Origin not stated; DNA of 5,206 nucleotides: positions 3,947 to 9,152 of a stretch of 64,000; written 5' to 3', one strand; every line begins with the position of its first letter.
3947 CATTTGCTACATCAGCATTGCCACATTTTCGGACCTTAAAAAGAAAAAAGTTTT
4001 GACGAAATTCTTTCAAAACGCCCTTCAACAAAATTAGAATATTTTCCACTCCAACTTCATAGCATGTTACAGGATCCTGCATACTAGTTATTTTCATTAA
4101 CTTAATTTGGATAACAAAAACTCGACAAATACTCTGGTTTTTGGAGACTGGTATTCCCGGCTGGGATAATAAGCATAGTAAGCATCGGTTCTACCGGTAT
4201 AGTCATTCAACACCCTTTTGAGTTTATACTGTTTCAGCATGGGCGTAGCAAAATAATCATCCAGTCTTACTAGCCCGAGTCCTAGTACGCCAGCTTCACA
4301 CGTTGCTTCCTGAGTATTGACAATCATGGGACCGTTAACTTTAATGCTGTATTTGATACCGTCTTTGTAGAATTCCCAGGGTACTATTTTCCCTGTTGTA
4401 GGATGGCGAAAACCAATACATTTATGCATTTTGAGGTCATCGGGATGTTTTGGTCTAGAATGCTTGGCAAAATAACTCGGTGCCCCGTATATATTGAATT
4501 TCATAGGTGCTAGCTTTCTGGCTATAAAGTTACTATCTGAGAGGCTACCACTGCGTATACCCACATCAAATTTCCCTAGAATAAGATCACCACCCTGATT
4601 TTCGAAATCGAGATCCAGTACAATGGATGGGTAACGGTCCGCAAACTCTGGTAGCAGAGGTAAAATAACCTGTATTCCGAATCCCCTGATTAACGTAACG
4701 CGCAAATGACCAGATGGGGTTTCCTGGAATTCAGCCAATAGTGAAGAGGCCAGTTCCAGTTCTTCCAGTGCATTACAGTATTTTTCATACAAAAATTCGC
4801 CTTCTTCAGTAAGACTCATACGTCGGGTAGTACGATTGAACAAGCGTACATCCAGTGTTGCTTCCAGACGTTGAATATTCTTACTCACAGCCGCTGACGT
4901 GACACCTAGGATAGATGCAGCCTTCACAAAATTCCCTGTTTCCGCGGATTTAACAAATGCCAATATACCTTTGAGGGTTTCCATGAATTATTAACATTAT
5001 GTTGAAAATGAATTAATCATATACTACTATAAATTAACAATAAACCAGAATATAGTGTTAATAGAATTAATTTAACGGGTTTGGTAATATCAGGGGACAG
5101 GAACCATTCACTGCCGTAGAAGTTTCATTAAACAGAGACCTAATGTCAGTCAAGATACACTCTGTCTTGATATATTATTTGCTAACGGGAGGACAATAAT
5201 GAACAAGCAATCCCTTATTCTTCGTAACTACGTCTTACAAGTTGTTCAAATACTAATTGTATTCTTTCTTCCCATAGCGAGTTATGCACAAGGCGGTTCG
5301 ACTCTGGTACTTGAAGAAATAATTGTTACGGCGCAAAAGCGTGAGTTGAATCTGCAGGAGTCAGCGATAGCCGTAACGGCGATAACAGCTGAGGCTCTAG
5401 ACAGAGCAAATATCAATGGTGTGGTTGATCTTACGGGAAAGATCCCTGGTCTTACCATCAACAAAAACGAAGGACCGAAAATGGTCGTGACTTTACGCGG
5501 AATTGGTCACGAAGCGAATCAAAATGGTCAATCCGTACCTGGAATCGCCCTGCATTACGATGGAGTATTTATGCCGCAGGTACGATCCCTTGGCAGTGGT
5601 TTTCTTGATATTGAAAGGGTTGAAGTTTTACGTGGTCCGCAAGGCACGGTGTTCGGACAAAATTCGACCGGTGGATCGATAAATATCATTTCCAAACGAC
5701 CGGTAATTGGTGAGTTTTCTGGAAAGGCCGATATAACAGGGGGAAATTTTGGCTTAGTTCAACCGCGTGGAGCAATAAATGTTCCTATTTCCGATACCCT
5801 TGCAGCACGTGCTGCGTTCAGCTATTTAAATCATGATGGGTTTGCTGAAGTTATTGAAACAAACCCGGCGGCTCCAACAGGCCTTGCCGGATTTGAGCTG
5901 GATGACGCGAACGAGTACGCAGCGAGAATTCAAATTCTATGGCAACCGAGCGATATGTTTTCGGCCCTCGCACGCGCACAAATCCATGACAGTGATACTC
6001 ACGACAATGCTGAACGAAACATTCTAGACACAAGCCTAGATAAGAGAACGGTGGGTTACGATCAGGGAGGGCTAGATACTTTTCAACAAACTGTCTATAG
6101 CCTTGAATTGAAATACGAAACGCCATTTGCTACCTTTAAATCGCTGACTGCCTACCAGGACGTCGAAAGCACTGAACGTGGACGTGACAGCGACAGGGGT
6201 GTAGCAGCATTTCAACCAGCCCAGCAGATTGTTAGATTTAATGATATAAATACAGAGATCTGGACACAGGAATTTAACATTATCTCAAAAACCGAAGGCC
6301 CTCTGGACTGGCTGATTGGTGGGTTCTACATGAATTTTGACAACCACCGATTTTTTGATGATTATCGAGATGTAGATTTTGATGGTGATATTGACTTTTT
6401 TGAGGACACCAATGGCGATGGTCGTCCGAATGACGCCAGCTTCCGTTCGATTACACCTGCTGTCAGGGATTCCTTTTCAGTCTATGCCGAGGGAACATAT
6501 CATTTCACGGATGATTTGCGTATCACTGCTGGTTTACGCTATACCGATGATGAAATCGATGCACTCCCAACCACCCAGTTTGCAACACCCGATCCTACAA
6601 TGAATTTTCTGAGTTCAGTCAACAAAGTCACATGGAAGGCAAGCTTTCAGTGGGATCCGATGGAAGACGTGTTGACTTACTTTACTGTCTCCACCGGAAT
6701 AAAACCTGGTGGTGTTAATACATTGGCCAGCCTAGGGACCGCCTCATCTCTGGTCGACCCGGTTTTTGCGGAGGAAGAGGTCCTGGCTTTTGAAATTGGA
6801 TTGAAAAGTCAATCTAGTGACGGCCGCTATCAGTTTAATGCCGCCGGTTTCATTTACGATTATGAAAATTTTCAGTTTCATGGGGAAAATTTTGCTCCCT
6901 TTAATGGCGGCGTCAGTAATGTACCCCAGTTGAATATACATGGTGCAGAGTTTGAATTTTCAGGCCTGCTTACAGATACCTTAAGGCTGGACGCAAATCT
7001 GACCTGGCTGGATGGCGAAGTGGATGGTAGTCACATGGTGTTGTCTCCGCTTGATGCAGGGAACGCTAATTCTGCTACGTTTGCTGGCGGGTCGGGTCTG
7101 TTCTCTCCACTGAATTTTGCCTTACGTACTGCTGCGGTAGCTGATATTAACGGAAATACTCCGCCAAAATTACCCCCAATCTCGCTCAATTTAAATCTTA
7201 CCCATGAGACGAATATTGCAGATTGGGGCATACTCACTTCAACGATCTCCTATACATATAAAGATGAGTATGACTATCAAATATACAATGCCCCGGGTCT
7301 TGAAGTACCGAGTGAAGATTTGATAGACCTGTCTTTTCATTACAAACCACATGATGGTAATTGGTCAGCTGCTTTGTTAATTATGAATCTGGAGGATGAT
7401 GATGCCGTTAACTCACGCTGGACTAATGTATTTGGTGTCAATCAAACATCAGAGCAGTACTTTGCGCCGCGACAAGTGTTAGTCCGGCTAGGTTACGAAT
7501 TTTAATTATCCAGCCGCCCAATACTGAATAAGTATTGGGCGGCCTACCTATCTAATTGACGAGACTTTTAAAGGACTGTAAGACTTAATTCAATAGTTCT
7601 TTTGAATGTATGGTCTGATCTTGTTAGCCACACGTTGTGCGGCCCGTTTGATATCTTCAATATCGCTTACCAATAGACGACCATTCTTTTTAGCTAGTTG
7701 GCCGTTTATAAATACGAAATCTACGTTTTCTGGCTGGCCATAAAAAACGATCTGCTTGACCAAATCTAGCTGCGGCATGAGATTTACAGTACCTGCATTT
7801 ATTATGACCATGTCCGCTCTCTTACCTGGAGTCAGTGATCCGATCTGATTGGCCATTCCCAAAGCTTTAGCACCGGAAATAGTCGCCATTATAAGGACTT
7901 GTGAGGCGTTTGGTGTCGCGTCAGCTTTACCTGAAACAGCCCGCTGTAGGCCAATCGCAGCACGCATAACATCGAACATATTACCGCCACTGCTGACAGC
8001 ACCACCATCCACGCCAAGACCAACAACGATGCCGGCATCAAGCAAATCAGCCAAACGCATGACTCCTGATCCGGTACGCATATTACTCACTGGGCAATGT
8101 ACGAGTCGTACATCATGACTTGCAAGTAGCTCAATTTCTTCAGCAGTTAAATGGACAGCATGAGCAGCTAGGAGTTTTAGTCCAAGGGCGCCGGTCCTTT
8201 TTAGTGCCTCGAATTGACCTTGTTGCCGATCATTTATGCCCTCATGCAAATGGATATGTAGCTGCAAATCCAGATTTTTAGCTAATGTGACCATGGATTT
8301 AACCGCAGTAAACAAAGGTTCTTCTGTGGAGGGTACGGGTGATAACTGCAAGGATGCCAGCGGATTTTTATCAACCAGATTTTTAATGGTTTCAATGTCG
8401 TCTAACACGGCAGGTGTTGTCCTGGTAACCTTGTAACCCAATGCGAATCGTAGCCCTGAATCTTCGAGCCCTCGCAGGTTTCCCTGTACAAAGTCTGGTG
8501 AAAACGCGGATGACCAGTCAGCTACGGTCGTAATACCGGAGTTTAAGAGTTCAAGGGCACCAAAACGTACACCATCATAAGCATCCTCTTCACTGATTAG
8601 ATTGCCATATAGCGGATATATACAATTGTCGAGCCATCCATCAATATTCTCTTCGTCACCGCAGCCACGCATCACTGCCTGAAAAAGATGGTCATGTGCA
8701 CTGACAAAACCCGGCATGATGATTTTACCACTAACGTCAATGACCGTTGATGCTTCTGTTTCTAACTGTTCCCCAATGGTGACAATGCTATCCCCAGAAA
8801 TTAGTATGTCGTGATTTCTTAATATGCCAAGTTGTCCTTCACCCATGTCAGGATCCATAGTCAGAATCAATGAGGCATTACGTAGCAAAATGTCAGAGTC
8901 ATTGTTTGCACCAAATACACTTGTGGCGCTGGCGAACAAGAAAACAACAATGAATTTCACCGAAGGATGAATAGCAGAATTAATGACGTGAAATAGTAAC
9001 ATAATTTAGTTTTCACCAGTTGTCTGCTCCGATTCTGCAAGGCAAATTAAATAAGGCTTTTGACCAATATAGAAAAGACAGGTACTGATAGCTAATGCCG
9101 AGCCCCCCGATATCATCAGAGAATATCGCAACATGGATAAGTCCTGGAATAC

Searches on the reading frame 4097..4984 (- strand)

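Call 20: search_protein_families(library=pfam, proteins=[window:4097-4984:-], max_evalue=0.01)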
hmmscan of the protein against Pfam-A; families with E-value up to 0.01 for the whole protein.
window:4097-4984:- (295 aa): 3 families
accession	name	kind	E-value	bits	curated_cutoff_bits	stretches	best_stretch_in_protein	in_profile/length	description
PF03466.25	LysR_substrate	-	1.2e-31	110.2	28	1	88-293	2-207/209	LysR substrate binding domain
PF00126.33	HTH_1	-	3.3e-20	72.2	26.6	1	7-63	4-60/60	Bacterial regulatory helix-turn-helix protein, lysR family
PF13601.12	HTH_34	-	0.0033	18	27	1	7-76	5-79/80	Winged helix DNA-binding domain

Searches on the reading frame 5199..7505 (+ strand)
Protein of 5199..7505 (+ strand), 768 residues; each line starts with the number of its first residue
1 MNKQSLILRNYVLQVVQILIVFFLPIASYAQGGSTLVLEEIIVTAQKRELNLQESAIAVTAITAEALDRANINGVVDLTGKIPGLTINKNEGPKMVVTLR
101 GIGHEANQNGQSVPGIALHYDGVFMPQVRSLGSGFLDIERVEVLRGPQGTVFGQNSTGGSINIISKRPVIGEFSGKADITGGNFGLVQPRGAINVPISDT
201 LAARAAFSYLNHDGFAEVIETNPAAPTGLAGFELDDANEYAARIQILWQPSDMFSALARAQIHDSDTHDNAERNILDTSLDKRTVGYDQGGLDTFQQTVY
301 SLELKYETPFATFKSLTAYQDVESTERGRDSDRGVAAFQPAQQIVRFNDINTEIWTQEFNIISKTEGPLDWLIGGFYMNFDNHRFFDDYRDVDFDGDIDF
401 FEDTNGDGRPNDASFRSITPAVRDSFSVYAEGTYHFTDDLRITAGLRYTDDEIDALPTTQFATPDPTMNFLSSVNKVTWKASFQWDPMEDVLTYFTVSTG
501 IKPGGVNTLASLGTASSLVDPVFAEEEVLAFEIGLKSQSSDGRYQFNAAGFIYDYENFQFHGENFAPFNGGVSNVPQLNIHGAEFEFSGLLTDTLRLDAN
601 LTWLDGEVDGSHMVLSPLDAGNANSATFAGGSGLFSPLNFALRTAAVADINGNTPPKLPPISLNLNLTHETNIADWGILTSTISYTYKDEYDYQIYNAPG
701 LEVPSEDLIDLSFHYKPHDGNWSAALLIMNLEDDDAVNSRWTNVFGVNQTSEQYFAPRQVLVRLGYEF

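Call 8: search_protein_families(library=pfam, proteins=[window:5199-7505:+])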
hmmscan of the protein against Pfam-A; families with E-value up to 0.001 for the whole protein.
window:5199-7505:+ (768 aa): 2 families
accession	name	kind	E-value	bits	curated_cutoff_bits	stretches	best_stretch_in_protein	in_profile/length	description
PF00593.30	TonB_dep_Rec_b-barrel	-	1.9e-35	124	27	1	278-731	36-436/436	TonB dependent receptor-like, beta-barrel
PF07715.20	Plug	-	3.8e-13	50.3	23.9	1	52-159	2-106/107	TonB-dependent Receptor Plug Domain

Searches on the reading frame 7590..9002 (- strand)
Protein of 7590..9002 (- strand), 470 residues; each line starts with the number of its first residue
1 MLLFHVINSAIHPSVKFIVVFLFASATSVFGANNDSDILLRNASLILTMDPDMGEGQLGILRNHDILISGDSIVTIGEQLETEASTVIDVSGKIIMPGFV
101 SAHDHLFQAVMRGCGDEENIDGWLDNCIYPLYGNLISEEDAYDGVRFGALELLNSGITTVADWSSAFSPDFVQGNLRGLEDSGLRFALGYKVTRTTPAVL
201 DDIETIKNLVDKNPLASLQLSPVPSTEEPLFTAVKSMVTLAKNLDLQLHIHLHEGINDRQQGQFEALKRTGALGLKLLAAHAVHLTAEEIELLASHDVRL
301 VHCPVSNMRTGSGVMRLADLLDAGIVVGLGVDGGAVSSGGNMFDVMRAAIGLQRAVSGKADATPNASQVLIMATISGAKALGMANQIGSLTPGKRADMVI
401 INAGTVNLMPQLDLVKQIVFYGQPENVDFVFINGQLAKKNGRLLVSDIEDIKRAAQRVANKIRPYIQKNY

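Call 8: search_protein_families(library=pfam, proteins=[window:7590-9002:-])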
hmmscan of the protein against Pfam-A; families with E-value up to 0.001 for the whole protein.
window:7590-9002:- (470 aa): 2 families
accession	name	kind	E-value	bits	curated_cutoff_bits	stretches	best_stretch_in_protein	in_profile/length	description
PF01979.26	Amidohydro_1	-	2.4e-52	178.8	25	1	94-436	1-344/345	Amidohydrolase family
PF07969.17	Amidohydro_3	-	1.6e-14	54.7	29.7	1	208-409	238-452/472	Amidohydrolase family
